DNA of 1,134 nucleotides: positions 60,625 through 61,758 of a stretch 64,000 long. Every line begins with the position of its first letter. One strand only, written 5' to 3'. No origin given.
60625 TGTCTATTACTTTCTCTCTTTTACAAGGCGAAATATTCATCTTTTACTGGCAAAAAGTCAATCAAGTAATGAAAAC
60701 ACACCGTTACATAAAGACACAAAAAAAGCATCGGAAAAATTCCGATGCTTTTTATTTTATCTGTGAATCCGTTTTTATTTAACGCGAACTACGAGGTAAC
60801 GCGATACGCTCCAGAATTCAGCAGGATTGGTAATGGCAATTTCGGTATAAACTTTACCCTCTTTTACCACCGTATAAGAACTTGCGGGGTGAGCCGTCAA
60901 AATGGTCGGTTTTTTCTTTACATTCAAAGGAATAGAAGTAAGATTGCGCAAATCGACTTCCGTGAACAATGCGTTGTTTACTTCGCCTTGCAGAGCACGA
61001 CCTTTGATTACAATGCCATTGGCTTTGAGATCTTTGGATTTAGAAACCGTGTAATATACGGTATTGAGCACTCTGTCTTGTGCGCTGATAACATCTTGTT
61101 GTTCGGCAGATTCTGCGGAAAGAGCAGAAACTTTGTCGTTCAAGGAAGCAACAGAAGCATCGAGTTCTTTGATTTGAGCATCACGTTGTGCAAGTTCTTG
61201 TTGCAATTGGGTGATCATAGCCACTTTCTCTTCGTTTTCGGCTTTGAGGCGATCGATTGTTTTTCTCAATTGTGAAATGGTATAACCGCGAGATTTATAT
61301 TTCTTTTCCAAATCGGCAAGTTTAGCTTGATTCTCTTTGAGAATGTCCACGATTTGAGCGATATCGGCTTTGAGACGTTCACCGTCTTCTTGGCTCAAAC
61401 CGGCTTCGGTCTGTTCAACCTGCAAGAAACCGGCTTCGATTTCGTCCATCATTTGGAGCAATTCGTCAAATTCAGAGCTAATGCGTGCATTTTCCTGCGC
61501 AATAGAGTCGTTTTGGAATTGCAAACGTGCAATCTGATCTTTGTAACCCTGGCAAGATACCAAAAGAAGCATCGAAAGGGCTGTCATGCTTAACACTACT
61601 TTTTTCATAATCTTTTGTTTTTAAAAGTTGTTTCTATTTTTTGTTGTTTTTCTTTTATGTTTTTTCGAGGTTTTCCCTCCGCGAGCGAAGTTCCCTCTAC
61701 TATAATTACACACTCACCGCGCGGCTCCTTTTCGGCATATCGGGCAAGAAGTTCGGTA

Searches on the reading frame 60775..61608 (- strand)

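Call 74: search_protein_families(library=ncbifam, proteins=[window:60775-61608:-], max_evalue=0.00001)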
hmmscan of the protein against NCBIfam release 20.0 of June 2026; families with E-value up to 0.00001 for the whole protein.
window:60775-61608:- (277 aa): 4 families
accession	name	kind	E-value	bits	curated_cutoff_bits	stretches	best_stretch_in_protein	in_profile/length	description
NF052320.1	Cbp1_fam_LP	subfamily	4.4e-71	239.7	90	1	2-274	1-285/286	Cbp1 family collagen-binding glycoprotein adhesin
NF045487.1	ASRP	equivalog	1.1e-10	40.8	300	1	19-195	120-293/593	archaea-specific SMC-related protein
TIGR02169.1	SMC_prok_A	equivalog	9.8e-08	30.1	729.4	1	23-190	244-411/1165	chromosome segregation protein SMC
TIGR02168.1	SMC_prok_B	equivalog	1.4e-07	29.7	567.35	1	23-178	238-888/1181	chromosome segregation protein SMC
